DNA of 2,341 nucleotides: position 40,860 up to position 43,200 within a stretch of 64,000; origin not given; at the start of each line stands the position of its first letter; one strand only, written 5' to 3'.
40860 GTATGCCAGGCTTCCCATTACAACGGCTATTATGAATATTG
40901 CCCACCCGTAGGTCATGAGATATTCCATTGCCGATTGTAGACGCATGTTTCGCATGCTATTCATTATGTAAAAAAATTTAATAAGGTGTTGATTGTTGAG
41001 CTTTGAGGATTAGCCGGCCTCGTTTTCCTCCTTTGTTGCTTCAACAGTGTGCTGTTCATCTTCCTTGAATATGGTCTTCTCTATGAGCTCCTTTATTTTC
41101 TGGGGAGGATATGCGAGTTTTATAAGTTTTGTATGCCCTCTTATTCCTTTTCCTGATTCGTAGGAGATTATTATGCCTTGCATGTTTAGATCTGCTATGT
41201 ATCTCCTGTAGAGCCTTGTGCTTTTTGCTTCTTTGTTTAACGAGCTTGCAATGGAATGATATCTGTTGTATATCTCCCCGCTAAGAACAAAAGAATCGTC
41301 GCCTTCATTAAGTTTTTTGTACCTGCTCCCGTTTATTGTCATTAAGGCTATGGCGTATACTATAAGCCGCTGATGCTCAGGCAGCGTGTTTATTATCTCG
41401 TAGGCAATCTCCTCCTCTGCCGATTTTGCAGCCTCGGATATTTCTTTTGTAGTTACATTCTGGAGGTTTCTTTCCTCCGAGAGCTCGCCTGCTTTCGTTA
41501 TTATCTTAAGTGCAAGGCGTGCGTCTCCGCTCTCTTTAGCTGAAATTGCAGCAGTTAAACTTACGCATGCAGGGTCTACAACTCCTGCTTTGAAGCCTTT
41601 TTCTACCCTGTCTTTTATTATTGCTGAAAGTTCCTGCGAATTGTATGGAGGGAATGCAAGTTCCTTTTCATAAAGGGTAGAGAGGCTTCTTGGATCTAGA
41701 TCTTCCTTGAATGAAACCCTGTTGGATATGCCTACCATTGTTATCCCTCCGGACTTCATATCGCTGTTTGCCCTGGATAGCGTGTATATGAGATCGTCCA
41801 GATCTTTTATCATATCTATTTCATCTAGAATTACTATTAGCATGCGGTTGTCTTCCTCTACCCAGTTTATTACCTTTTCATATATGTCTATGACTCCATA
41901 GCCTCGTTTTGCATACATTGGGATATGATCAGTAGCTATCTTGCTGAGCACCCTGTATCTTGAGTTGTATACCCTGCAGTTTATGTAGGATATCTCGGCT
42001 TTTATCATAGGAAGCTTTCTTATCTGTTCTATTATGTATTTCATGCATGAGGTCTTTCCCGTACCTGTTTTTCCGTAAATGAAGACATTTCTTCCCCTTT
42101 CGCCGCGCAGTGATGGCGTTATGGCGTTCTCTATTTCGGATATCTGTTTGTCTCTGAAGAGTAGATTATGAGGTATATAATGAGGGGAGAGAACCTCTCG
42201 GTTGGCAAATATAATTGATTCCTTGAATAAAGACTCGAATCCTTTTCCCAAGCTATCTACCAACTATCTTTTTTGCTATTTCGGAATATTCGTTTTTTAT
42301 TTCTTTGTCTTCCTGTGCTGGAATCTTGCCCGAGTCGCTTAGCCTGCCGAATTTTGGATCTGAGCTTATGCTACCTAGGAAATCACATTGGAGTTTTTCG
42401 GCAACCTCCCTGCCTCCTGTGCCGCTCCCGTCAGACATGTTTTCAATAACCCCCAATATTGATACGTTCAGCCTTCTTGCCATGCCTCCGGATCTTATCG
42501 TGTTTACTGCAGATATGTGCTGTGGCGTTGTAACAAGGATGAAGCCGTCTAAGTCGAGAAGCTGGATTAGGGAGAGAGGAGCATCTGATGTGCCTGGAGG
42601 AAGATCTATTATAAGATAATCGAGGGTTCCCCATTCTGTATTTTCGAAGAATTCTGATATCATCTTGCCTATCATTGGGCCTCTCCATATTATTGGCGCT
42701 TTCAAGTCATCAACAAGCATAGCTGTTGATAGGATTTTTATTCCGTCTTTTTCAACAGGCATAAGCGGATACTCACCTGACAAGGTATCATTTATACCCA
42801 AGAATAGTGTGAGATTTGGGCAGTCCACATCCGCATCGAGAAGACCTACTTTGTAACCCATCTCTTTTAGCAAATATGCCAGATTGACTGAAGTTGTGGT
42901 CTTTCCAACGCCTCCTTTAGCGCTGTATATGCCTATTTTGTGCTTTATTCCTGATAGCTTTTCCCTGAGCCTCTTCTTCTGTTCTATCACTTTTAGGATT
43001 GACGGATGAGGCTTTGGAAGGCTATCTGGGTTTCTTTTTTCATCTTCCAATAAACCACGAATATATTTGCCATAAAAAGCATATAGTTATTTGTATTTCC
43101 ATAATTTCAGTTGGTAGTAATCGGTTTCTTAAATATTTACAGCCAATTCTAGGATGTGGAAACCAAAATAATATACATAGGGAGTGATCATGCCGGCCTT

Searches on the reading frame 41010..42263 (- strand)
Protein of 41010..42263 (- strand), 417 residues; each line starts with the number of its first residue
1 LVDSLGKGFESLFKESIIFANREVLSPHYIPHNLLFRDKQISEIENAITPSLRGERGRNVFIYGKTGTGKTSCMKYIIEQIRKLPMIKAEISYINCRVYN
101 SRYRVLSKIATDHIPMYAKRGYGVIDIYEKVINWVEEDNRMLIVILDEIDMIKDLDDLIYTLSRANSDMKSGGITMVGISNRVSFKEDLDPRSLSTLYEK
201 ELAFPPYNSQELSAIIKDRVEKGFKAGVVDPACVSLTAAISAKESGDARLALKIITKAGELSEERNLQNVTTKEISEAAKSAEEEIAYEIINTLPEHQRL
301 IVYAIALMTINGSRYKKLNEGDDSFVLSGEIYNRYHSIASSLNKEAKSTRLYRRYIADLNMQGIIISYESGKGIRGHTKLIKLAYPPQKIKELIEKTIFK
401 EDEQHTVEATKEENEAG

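Call 8: search_protein_families(library=pfam, proteins=[window:41010-42263:-])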
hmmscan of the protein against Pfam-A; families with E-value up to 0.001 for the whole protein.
window:41010-42263:- (417 aa): 11 families
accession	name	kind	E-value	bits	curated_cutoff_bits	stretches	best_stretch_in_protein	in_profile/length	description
PF22703.2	Cdc6_lid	-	6.3e-17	61.7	27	1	214-279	2-67/68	Cdc6 AAA+ ATPase-type lid domain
PF09079.17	Cdc6_C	-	1.7e-15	57.2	25.1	1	289-392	1-95/96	CDC6, C terminal winged helix domain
PF13191.12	AAA_16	-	7.8e-09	36.7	32.6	1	34-112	2-85/167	AAA ATPase domain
PF01637.24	ATPase_2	-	5.7e-08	33.3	33.2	1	37-162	4-135/225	ATPase domain predominantly from Archaea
PF13401.12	AAA_22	-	1.6e-07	32.1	27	1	57-178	5-122/130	AAA domain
PF00004.35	AAA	-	4.7e-06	27.5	21.2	1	61-194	2-119/131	ATPase family associated with various cellular activities (AAA)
PF05673.19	DUF815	-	4.2e-05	23.3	23.8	1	33-83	29-79/249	Protein of unknown function (DUF815)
PF05970.20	PIF1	-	4.6e-05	23.5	25.9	1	43-92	8-57/223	PIF1-like helicase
PF13173.12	AAA_14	-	8.9e-05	22.9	27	1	58-166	3-88/129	AAA domain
PF10412.15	TrwB_AAD_bind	-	0.00043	19.7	20.5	0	57-83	15-41/387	Type IV secretion-system coupling protein DNA-binding domain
PF00270.35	DEAD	-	0.00056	20.1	26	0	50-81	10-39/167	DEAD/DEAH box helicase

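Call 60: search_solved_structures(query=window:41010-42263:-, max_evalue=0.00001, show_alignments=1)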
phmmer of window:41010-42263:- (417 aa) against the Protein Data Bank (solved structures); distinct sequences matched with E-value up to 0.00001: 15.
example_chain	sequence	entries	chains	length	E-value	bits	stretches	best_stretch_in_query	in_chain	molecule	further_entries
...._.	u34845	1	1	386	1.2e-63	218.7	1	16-395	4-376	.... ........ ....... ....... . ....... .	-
2v1u_A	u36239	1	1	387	4e-59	203.9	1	15-384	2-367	CELL DIVISION CONTROL PROTEIN 6 HOMOLOG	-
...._B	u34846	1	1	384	6e-25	91.4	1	27-343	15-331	Cell division control protein 6 homolog 3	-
1fnn_A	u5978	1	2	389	6.3e-25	91.3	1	20-401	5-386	CELL DIVISION CONTROL PROTEIN 6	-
8rwv_F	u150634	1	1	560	2.2e-22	82.9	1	17-332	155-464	Cell division control protein 6 homolog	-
8s0e_G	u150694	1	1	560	3e-22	82.5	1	17-332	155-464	Cell division control protein 6 homolog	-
1w5s_A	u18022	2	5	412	2.5e-20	76.2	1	18-396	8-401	ORIGIN RECOGNITION COMPLEX SUBUNIT 2 ORC2 | ORC2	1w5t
7jgr_G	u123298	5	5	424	4.3e-19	72.1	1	31-298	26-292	Cell division control protein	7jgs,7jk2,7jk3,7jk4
4xgc_A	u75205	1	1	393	2.7e-09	39.9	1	20-306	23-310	Origin recognition complex subunit 1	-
7jgr_A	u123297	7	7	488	5e-09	39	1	20-306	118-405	Origin recognition complex subunit 1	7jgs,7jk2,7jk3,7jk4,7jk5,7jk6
5uj7_A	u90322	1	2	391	2.4e-08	36.8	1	25-264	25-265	Origin recognition complex subunit 1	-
7jpo_A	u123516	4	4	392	2.4e-08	36.8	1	25-264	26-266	Origin recognition complex subunit 1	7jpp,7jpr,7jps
5ujm_A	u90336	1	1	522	6.9e-08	35.2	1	25-264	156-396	Origin recognition complex subunit 1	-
7ctf_A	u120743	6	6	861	1.5e-07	34.1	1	25-263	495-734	Origin recognition complex subunit 1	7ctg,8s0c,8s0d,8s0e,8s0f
8rwv_A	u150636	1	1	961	1.8e-07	33.8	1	25-264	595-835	Origin recognition complex subunit 1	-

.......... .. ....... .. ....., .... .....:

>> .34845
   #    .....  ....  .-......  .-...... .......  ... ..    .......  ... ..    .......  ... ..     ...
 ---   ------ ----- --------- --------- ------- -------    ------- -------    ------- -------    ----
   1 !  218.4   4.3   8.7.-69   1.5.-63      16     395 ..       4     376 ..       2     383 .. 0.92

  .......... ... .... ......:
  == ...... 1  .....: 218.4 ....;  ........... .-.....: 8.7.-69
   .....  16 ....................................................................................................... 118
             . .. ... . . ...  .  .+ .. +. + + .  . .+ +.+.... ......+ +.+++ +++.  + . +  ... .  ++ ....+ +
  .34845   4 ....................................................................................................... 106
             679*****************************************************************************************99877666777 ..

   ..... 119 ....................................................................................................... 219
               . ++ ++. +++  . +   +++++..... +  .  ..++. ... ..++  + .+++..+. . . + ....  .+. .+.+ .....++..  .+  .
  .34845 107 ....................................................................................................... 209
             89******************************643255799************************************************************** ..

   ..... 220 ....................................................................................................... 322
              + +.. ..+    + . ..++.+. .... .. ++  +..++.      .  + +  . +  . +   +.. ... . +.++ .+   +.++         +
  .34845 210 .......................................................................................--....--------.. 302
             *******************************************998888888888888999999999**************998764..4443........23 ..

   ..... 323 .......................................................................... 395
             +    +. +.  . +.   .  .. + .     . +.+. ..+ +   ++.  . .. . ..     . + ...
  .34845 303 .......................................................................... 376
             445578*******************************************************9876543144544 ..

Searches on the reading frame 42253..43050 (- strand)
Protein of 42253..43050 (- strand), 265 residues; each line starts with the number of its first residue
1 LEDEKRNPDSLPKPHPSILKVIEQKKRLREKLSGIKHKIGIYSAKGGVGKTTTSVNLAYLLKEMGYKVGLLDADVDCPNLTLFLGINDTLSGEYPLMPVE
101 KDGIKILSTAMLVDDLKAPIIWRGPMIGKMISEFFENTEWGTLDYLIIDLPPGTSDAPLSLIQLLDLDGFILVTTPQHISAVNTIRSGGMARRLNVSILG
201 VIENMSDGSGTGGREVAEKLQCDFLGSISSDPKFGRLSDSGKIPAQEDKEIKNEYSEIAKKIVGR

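Call 8: search_protein_families(library=pfam, proteins=[window:42253-43050:-])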
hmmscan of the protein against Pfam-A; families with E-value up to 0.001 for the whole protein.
window:42253-43050:- (265 aa): 6 families
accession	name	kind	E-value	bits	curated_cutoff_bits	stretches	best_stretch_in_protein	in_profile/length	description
PF10609.15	ParA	-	2.1e-70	237.4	27.1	1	35-262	2-245/246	NUBPL iron-transfer P-loop NTPase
PF01656.29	CbiA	-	3.1e-17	63.1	25.4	1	40-242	2-123/125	CobQ/CobB/MinD/ParA nucleotide binding domain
PF13614.12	AAA_31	-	1.1e-12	48.7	27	1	38-87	3-51/177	AAA domain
PF00142.24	Fer4_NifH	-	9.4e-07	29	25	1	38-74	2-37/271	4Fe-4S iron sulfur cluster binding proteins, NifH/frxC family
PF09140.17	MipZ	-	0.00016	21.5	20.7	1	40-85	4-49/262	ATPase MipZ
PF02374.21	ArsA_ATPase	-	0.00018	21.2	24.3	1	41-74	5-38/305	Anion-transporting ATPase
